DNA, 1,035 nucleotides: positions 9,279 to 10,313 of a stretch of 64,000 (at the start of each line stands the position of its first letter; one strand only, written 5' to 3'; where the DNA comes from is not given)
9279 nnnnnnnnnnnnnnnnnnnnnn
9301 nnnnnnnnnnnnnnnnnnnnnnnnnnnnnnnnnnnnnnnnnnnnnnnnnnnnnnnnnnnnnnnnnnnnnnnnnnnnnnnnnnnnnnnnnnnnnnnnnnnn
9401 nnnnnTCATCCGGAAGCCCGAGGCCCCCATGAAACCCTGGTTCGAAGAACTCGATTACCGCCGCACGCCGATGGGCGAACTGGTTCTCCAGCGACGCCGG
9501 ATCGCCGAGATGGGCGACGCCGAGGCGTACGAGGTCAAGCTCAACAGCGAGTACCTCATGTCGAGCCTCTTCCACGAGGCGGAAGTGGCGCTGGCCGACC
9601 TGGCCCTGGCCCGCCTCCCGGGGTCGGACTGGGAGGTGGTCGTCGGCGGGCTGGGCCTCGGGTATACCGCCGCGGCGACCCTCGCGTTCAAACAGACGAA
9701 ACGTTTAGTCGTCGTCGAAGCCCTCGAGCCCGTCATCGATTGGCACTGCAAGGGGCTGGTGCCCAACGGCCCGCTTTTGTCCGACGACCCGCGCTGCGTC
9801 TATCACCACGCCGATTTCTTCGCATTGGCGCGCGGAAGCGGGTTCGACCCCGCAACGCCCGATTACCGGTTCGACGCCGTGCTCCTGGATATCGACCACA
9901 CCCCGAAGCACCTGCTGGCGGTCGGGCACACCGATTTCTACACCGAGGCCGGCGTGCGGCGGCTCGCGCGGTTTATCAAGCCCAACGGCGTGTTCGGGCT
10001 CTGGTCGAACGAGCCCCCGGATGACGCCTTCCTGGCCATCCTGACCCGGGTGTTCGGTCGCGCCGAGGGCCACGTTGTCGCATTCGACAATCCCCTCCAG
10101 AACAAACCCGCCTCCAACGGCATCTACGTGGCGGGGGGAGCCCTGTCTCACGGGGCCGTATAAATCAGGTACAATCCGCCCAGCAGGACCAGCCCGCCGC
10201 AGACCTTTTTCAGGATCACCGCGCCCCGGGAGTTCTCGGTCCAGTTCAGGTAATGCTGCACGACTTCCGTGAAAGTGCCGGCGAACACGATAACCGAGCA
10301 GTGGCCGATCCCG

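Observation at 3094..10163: Unassigned six-gene plus-strand operon: opine-dehydrogenase-like, membrane protein, B12-binding protein, AsnB-like amidotransferase, MscS channel, PABS-fold aminoalkyl transferase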

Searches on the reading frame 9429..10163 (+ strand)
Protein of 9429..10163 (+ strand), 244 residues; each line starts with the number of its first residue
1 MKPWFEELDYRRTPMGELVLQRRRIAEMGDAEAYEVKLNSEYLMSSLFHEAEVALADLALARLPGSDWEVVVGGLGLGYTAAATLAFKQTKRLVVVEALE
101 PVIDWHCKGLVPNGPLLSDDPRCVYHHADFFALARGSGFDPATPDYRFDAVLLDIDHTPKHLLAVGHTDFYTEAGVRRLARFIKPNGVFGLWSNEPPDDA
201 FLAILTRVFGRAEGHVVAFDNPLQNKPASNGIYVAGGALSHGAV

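Call 5: search_protein_families(library=pfam, proteins=[window:9429-10163:+], max_evalue=0.01)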
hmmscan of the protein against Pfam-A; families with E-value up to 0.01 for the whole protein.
window:9429-10163:+ (244 aa): 0 families

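Call 6: search_protein_families(library=ncbifam, proteins=[window:9429-10163:+], max_evalue=0.01)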
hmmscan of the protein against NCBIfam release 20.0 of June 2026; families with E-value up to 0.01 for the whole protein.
window:9429-10163:+ (244 aa): 0 families

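Call 12: search_solved_structures(query=window:9429-10163:+, max_evalue=10, show_alignments=2)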
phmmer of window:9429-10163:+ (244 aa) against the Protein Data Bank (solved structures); distinct sequences matched with E-value up to 10: 0.

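Call 18: find_homologous_proteins(query=window:9429-10163:+)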
Query window:9429-10163:+ (244 aa): 7536 proteins with E <= 0.001 among 8000 candidates; the best 120 are listed.
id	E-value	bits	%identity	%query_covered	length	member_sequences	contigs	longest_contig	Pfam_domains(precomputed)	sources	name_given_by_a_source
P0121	3.2e-163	560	100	100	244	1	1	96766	-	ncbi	ncbi:MAG: spermidine synthase [Kiritimatiellia bacterium]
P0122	1.9e-136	472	84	100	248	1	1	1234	PF01564.24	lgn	-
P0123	7.1e-133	460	88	94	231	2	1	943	-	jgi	jgi:spermidine synthase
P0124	1.1e-117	410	74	97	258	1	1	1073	PF01564.24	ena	-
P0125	3.4e-117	409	75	99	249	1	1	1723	-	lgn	-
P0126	7.5e-117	408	77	97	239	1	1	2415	-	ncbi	-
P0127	1.4e-116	407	77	97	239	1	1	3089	-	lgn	-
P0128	2.1e-116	406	76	97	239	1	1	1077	-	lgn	-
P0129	1.7e-115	403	76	98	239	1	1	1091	-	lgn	-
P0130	4.2e-114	399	75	96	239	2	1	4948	-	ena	-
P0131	8.9e-114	398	74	96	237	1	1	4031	-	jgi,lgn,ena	-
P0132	2.8e-113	396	72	97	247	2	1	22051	PF01564.24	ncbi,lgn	-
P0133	4.1e-111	389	73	96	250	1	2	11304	-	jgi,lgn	jgi:spermidine synthase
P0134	5.3e-111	389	72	96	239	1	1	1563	-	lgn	-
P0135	8.8e-111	388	71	97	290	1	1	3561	PF01564.24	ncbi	-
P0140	4.9e-106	372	70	97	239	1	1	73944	-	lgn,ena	-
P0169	5.0e-101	356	66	97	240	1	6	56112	-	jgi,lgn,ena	-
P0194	1.1e-99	351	69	95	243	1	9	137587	-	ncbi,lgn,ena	-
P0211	6.1e-99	349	66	100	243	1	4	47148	-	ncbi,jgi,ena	-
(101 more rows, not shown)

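Call 20: find_encoding_contigs(protein=P0194, flank=6000, max_places=3)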
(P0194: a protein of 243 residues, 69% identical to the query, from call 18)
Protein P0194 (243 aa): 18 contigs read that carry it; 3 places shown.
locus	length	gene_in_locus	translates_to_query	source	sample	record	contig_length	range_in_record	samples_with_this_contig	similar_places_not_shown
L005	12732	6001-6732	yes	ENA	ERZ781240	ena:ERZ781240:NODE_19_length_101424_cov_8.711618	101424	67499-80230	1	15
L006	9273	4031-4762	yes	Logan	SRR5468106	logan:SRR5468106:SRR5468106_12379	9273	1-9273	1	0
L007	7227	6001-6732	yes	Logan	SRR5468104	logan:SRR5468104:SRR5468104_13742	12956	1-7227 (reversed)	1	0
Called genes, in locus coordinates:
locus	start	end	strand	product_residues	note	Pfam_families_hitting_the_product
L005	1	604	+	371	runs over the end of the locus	PF13439:Glyco_transf_4, PF20706:GT4-conflict, PF00534:Glycos_transf_1, PF13692:Glyco_trans_1_4, PF13524:Glyco_trans_1_2 (weak)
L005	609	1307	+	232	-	PF14014:DUF4230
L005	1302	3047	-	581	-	PF00128:Alpha-amylase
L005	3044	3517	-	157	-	PF19480:DUF6016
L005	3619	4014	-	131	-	PF01880:Desulfoferrodox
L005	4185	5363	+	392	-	-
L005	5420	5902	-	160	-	PF01923:Cob_adeno_trans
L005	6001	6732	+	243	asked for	-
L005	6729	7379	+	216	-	PF13489:Methyltransf_23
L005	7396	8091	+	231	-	PF01209:Ubie_methyltran, PF13489:Methyltransf_23, PF13847:Methyltransf_31, PF08241:Methyltransf_11, PF08242:Methyltransf_12, PF13649:Methyltransf_25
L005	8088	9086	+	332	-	PF00551:Formyl_trans_N, PF02911:Formyl_trans_C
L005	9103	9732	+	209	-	-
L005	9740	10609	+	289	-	PF01734:Patatin, PF19890:DUF6363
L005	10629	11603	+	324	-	PF00005:ABC_tran, PF08352:oligo_HPY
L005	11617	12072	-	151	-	-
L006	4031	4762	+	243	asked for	-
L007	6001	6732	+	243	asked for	-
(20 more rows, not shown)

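Call 21: find_encoding_contigs(protein=P0140, flank=6000, max_places=2)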
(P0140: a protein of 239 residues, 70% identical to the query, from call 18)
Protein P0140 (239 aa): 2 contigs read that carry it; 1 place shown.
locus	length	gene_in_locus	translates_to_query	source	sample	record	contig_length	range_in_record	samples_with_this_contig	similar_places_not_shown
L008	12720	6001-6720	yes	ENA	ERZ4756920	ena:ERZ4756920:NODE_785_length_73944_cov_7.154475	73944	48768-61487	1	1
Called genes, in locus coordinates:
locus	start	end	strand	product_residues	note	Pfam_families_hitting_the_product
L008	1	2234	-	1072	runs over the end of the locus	PF04879:Molybdop_Fe4S4 (weak), PF00384:Molybdopterin, PF01568:Molydop_binding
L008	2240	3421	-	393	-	PF03916:NrfD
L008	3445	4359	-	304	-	PF13237:Fer4_10 (faint), PF12838:Fer4_7 (weak), PF13187:Fer4_9 (weak), PF13247:Fer4_11, PF00037:Fer4, PF12797:Fer4_2 (weak), PF12837:Fer4_6, PF13247:Fer4_11, +1 more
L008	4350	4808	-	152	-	PF02082:Rrf2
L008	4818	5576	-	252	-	PF13489:Methyltransf_23, PF08241:Methyltransf_11 (faint), PF08242:Methyltransf_12 (weak)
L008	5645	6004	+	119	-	PF01258:zf-dskA_traR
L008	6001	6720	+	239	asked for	-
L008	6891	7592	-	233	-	PF02683:DsbD_TM, PF13386:DsbD_2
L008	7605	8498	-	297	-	PF13098:Thioredoxin_2, PF00085:Thioredoxin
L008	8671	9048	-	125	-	PF08859:DGC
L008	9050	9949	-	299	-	PF00582:Usp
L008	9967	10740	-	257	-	PF03807:F420_oxidored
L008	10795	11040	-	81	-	-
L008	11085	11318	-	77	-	PF13192:Thioredoxin_3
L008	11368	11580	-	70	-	PF02627:CMD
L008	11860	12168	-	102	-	PF12797:Fer4_2 (faint)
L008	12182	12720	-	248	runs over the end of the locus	-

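Call 25: search_protein_families(library=pfam, proteins=[window:9429-10163:+], max_evalue=10)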
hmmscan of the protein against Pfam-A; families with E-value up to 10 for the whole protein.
window:9429-10163:+ (244 aa): 1 family
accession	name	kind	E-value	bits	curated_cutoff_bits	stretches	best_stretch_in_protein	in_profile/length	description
PF00814.31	TsaD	-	0.24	11.5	24.8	1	45-101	38-92/264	tRNA N6-adenosine threonylcarbamoyltransferase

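Call 45: predict_structure(alignment_id=A2)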
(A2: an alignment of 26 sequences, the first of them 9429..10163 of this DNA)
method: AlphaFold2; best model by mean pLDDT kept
length: 244 residues; sequences in the alignment: 26
mean_pLDDT: 91.7   pTM: 0.89
mean pLDDT of the five models: 91.7, 91.5, 90.8, 90.2, 90.0
residues with pLDDT >= 90: 186; 70-90: 49; 50-70: 4; < 50: 5
segments of 3 or more residues with pLDDT < 50: 240-244
pLDDT, mean of each block of 10 residues (from residue 1): 86 91 88 91 87 97 96 93 98 95 96 96 96 95 96 86 84 96 97 94 97 95 87 82 41
secondary structure, 60 per line:
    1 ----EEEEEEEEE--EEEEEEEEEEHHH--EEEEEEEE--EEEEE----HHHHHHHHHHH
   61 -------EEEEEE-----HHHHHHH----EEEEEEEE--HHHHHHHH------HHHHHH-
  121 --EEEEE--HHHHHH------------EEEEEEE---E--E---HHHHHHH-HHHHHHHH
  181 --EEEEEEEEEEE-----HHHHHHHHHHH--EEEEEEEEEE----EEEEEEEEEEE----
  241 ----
elements in order: E5-13 E16-25 E31-38 E41-45 H50-60 E68-73 H79-85 E90-97 H100-107 H114-119 E123-127 H130-135 E148-154 H165-171 H173-180 E183-193 H199-209 E212-221 E226-236

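Call 48: fold_search(model_id=the predicted structure, library=pdb)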
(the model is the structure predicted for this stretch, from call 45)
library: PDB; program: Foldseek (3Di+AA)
matches with E <= 10: 1970; with E <= 0.001: 1043
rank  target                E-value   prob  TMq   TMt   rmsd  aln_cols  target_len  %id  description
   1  1inl_C                2.9e-12  1.00  0.70  0.60   3.8       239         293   16  Crystal Structure of Spermidine Synthase from Thermotoga Maritima (released 2001-11-21)
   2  3o4f_D                3.1e-12  1.00  0.63  0.56   4.2       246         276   17  Crystal Structure of Spermidine Synthase from E. coli (released 2010-08-18)
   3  6qmm_B                3.3e-12  1.00  0.68  0.60   3.9       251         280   18  Crystal structure of Synecochoccus Spermidine Synthase in complex with putrescine, spermidine and MTA (released 2019-03-27)
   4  1uir_A                5.8e-12  1.00  0.69  0.56   3.7       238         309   17  Crystal Structure of Polyamine Aminopropyltransfease from Thermus thermophilus (released 2003-08-05)
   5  4yuv_A                5.8e-12  1.00  0.66  0.58   4.3       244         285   17  Crystal structure of Trypanosoma cruzi spermidine synthase in complex with decarboxylated S-adenosylmethionine (released 2015-09-09)
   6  4yuv_B                7.4e-12  1.00  0.67  0.57   4.5       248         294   17  Crystal structure of Trypanosoma cruzi spermidine synthase in complex with decarboxylated S-adenosylmethionine (released 2015-09-09)
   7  1inl_B                9.0e-12  1.00  0.68  0.58   3.9       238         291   16  Crystal Structure of Spermidine Synthase from Thermotoga Maritima (released 2001-11-21)
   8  1xj5_A                9.0e-12  1.00  0.70  0.60   3.4       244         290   14  X-RAY STRUCTURE OF SPERMIDINE SYNTHASE FROM ARABIDOPSIS THALIANA GENE AT1G23820 (released 2004-10-05)
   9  1uir_B                9.6e-12  1.00  0.68  0.54   4.2       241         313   17  Crystal Structure of Polyamine Aminopropyltransfease from Thermus thermophilus (released 2003-08-05)
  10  3o4f_C                1.1e-11  1.00  0.66  0.58   4.2       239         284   17  Crystal Structure of Spermidine Synthase from E. coli (released 2010-08-18)
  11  2o06_B                1.3e-11  1.00  0.69  0.60   3.4       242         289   14  Human spermidine synthase (released 2006-12-12)
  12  4yuy_B                1.3e-11  1.00  0.66  0.56   4.4       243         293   18  Crystal structure of Trypanosoma cruzi spermidine synthase in complex with isoquinolin-1-amine (released 2015-09-09)
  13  2o07_B                1.4e-11  1.00  0.69  0.60   3.5       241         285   15  Human spermidine synthase (released 2006-12-12)
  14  6o64_A                1.4e-11  1.00  0.68  0.60   3.7       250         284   14  Crystal Structure of Arabidopsis thaliana Spermidine Synthase isoform 2 (AtSPDS2) (released 2019-06-05)
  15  3o4f_E                1.5e-11  1.00  0.61  0.54   4.7       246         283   17  Crystal Structure of Spermidine Synthase from E. coli (released 2010-08-18)
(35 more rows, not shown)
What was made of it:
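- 9429..10163 (+): g6: PABS-fold (spermidine-synthase-like) protein, 244 aa. It is a co-directional neighbour and is NOT part of the conserved module. All 50 top Foldseek hits are aminopropyltransferases, with TM about 0.7 and 12-18% identity (calls 45, 48).
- On Spermidine synthase (PABS) family, for g6: The top 50 Foldseek hits are all aminopropyltransferases, with E about 3e-12 and TM about 0.7 (call 48).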

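Call 75: find_encoding_contigs(protein=P0132, flank=6000, max_places=1)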
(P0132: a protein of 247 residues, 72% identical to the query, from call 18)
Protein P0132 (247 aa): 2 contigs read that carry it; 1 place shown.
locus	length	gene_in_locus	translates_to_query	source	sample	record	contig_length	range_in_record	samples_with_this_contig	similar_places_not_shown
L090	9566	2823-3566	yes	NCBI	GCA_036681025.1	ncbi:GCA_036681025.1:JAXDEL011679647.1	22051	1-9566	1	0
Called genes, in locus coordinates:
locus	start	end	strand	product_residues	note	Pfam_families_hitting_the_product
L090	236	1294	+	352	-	PF00534:Glycos_transf_1, PF13692:Glyco_trans_1_4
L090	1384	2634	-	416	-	PF07690:MFS_1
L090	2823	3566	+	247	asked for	PF01564:Spermine_synth (weak)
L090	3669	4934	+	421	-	-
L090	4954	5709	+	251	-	-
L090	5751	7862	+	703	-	-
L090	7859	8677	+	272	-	PF00535:Glycos_transf_2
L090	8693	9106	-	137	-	PF00472:RF-1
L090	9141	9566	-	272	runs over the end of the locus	PF01513:NAD_kinase, PF20143:NAD_kinase_C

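Call 76: find_encoding_contigs(protein=P0169, flank=6000, max_places=1)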
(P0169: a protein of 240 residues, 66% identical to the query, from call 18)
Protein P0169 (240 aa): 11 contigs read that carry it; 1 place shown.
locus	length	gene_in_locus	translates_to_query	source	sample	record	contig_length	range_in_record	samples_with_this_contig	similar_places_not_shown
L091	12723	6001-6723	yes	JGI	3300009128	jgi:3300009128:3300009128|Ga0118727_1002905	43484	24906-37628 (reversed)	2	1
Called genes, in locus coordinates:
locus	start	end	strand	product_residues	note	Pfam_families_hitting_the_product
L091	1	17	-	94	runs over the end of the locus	PF07045:DUF1330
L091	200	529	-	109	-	-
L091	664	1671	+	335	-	PF01797:Y1_Tnp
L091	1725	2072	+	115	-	PF07130:YebG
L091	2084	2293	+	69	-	PF07130:YebG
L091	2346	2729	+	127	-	PF01042:Ribonuc_L-PSP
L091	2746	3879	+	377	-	PF01168:Ala_racemase_N, PF14031:D-ser_dehydrat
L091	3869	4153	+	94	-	-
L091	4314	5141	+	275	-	PF05552:MS_channel_1st_1, PF00924:MS_channel_2nd, PF21082:MS_channel_3rd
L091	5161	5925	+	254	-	PF03746:LamB_YcsF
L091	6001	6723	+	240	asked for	-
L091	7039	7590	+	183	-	PF13489:Methyltransf_23, PF08242:Methyltransf_12 (faint), PF13649:Methyltransf_25 (faint), PF08241:Methyltransf_11 (weak)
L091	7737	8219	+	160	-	PF04751:DarP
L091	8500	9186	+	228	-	PF03009:GDPD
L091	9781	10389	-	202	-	PF00072:Response_reg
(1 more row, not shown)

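Call 77: find_encoding_contigs(protein=P0211, flank=6000, max_places=1)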
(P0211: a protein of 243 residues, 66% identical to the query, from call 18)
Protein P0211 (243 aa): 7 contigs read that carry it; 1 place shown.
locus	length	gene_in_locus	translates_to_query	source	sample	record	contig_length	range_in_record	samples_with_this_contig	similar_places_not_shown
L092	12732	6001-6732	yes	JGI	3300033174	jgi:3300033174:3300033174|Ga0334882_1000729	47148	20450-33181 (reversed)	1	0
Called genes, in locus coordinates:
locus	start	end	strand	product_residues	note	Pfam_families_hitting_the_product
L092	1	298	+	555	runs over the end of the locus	PF00005:ABC_tran, PF02463:SMC_N (faint), PF13304:AAA_21 (faint), PF13476:AAA_23 (faint), PF12848:ABC_tran_Xtn, PF00005:ABC_tran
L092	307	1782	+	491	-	-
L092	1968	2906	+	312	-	PF04389:Peptidase_M28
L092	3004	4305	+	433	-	PF00501:AMP-binding, PF14535:AMP-binding_C_2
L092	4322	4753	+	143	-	PF01842:ACT (weak), PF13291:ACT_4 (faint), PF13840:ACT_7 (faint), PF19571:ACT_8, PF22629:ACT_AHAS_ss (faint), PF01842:ACT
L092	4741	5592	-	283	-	PF01149:Fapy_DNA_glyco, PF06831:H2TH, PF06827:zf-FPG_IleRS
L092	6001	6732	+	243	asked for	-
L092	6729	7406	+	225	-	PF13489:Methyltransf_23, PF08242:Methyltransf_12 (faint)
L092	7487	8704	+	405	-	PF00365:PFK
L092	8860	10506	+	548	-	PF00342:PGI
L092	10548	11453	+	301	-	PF00520:Ion_trans, PF07885:Ion_trans_2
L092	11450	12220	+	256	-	PF01182:Glucosamine_iso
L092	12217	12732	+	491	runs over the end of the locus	PF00479:G6PD_N, PF02781:G6PD_C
